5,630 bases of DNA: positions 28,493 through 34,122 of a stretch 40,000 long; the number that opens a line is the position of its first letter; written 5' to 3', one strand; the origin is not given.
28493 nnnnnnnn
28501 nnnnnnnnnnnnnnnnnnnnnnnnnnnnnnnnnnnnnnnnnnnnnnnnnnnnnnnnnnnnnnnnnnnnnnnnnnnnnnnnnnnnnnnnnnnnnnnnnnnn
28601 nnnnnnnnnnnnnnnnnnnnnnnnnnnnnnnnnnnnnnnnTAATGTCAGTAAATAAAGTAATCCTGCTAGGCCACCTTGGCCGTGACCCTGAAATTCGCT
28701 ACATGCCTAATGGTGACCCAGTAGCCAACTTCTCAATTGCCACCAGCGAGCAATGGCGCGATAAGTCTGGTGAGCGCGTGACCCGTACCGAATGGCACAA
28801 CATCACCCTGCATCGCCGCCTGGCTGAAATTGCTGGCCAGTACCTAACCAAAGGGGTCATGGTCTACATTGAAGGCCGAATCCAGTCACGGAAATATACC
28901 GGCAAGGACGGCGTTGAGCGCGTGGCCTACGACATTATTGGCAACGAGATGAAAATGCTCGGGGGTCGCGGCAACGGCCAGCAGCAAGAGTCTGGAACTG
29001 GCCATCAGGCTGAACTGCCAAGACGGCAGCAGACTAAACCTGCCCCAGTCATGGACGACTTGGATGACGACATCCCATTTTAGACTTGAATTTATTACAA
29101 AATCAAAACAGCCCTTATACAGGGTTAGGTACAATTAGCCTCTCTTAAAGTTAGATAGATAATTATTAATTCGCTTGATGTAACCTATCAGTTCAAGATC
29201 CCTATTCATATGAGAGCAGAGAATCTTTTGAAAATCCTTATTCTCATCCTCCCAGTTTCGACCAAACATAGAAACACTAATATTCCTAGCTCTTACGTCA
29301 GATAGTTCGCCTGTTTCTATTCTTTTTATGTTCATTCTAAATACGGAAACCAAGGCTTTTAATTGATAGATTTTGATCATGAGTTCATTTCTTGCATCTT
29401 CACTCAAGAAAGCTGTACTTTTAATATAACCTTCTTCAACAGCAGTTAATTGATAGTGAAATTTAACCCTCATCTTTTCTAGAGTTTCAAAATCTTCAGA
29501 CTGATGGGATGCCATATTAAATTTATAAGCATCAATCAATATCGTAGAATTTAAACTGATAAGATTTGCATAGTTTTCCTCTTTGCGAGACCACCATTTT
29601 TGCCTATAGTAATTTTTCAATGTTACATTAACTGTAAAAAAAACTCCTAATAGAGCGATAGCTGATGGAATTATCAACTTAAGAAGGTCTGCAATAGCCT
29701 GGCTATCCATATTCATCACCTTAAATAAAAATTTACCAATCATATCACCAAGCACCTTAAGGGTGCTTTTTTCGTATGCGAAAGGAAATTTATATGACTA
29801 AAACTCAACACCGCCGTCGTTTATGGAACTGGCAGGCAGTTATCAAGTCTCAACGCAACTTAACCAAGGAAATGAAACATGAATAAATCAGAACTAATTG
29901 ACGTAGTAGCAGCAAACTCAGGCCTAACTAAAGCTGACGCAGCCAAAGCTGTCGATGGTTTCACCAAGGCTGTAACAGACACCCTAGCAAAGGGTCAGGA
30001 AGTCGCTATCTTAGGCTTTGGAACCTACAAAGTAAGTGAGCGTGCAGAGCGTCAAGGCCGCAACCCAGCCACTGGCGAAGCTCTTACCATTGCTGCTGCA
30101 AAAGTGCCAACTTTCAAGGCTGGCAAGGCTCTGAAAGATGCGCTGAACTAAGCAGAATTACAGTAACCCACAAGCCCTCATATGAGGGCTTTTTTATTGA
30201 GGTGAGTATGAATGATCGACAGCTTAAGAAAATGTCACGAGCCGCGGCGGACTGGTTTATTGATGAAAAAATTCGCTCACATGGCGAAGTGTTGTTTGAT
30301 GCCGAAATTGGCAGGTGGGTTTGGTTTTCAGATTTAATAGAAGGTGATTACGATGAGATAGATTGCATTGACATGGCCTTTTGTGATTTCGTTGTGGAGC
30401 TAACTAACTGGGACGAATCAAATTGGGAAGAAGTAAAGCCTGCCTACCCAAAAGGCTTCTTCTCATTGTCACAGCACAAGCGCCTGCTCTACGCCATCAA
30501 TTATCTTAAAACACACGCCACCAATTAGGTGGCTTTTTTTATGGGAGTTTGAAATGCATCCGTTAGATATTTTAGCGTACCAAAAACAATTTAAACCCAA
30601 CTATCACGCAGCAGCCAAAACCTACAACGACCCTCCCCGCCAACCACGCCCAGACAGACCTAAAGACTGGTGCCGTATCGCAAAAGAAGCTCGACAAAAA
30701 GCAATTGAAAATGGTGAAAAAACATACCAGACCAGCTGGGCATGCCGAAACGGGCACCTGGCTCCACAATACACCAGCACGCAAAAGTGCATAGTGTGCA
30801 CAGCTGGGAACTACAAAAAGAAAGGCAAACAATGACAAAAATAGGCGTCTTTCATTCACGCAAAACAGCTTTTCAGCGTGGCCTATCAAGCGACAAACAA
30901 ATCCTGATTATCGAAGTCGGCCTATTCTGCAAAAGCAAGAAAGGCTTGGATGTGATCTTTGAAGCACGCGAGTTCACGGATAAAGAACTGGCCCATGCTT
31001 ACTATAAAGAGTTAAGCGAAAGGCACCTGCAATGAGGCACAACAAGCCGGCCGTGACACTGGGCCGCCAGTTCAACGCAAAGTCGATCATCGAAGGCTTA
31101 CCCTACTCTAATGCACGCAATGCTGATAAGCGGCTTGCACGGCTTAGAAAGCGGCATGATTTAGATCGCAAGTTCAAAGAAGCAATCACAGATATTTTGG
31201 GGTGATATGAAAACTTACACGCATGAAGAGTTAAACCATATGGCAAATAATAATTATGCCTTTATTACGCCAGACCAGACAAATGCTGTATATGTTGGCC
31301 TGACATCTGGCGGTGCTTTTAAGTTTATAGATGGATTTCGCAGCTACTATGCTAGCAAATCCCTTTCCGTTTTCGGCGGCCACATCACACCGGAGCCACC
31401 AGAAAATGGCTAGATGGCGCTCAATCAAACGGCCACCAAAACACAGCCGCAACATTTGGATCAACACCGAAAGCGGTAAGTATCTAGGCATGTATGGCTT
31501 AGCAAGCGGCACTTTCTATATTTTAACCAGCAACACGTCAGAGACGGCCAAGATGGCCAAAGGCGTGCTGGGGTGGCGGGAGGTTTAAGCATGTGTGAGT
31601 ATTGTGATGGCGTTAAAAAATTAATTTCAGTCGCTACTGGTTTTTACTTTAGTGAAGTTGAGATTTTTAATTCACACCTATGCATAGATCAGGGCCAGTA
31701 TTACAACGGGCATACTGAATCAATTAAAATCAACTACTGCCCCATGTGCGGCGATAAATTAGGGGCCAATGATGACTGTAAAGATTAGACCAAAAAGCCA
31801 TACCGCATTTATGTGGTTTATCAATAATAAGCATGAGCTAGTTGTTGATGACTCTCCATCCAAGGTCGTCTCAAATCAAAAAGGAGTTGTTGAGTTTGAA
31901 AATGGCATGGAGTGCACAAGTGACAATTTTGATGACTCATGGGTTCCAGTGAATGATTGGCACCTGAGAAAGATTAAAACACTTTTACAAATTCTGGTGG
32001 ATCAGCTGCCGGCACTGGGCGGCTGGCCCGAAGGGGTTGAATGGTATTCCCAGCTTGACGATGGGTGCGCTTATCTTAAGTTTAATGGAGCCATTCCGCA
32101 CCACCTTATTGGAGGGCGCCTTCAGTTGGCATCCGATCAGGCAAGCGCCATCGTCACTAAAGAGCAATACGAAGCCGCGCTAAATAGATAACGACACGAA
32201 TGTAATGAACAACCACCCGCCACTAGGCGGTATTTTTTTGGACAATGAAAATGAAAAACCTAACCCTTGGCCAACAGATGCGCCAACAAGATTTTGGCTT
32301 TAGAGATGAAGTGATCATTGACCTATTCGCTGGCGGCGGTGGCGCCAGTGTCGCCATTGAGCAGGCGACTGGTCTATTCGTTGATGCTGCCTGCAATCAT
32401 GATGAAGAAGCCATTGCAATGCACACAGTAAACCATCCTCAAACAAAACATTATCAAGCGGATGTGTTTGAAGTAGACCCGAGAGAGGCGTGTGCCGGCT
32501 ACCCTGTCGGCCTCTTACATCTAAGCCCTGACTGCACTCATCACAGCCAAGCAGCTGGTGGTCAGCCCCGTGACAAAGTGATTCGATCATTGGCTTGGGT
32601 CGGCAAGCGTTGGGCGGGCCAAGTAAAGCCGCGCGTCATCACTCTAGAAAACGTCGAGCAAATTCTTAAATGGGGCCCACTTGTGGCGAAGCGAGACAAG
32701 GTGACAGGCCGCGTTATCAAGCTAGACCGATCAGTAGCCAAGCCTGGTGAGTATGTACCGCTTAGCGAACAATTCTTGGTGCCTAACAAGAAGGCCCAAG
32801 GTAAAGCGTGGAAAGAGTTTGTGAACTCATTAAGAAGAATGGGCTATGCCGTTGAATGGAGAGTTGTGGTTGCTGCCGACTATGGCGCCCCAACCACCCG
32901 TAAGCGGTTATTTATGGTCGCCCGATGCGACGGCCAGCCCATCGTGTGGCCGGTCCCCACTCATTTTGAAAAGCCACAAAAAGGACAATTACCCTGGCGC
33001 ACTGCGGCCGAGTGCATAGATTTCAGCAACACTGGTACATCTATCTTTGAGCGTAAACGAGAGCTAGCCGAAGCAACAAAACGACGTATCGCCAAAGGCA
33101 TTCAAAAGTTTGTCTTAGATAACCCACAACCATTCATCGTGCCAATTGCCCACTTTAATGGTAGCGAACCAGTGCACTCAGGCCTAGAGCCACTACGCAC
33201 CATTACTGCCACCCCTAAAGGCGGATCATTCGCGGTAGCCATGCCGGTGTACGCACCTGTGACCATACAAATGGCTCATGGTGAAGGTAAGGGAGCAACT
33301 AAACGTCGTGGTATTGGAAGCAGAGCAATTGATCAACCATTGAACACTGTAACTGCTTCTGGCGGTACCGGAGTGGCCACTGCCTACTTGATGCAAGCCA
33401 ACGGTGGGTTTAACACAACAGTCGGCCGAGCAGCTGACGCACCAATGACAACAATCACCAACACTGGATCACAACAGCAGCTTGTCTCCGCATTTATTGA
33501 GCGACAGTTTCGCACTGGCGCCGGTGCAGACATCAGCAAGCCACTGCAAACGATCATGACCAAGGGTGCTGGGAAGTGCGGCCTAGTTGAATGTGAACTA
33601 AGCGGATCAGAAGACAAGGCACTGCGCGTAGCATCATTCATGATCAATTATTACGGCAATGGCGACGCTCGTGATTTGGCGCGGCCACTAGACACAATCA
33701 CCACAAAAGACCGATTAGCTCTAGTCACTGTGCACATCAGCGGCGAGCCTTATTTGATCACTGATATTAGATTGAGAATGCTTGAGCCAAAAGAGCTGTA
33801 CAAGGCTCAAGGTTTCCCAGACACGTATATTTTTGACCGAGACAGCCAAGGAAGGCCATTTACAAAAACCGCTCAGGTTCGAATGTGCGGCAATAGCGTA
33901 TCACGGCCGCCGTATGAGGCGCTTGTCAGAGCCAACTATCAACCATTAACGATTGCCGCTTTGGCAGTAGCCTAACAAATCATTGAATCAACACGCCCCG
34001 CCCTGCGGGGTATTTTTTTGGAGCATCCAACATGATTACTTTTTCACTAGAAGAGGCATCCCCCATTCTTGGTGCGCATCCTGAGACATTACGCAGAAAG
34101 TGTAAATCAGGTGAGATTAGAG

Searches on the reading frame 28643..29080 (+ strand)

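Call 33: search_protein_families(library=phrogs, proteins=[window:28643-29080:+], max_evalue=0.0001)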
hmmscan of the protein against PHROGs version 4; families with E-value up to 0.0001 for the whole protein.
window:28643-29080:+ (146 aa): 3 families
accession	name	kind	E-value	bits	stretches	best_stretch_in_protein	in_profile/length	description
phrog_44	-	DNA, RNA and nucleotide metabolism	4.5e-53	181.7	1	1-146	85-228/271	single strand DNA binding protein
phrog_25370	-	unknown function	2.3e-11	44.2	1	3-49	2-48/48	-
phrog_18154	-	DNA, RNA and nucleotide metabolism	6e-06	28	1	63-146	23-105/105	single strand DNA binding protein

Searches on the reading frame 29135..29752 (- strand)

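Call 33: search_protein_families(library=phrogs, proteins=[window:29135-29752:-], max_evalue=0.0001)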
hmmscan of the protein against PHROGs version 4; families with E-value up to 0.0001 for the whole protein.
window:29135-29752:- (205 aa): 1 family
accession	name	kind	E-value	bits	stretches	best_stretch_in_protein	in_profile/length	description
phrog_17948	-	unknown function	1.2e-05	26.4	1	31-68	15-53/185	-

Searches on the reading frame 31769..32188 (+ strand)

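Call 33: search_protein_families(library=phrogs, proteins=[window:31769-32188:+], max_evalue=0.0001)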
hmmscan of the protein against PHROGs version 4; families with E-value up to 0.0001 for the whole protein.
window:31769-32188:+ (140 aa): 2 families
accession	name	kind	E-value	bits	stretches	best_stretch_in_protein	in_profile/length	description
phrog_26870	-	unknown function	1.1e-07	33.1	1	70-100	5-35/236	-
phrog_7798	-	unknown function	2.6e-05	25.4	0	71-138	2-89/221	-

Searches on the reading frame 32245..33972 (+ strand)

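Call 33: search_protein_families(library=phrogs, proteins=[window:32245-33972:+], max_evalue=0.0001)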
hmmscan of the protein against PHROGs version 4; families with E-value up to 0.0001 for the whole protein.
window:32245-33972:+ (576 aa): 7 families
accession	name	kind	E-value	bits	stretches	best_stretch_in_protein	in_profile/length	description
phrog_116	-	other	1.2e-97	329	1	10-568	196-493/779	DNA methyltransferase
phrog_23072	-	other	2.9e-74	252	2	413-570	232-393/400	DNA methyltransferase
phrog_29443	-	unknown function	1e-44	153.7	1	22-149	3-130/273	-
phrog_363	-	other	3e-37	129.5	1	24-231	56-218/327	DNA methyltransferase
phrog_13621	-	unknown function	3.4e-28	99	1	488-569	32-113/121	-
phrog_5999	-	other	9.7e-27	94.2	1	23-117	4-100/109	DNA methyltransferase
phrog_32758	-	other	7e-06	26.9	1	194-229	10-45/154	DNA methyltransferase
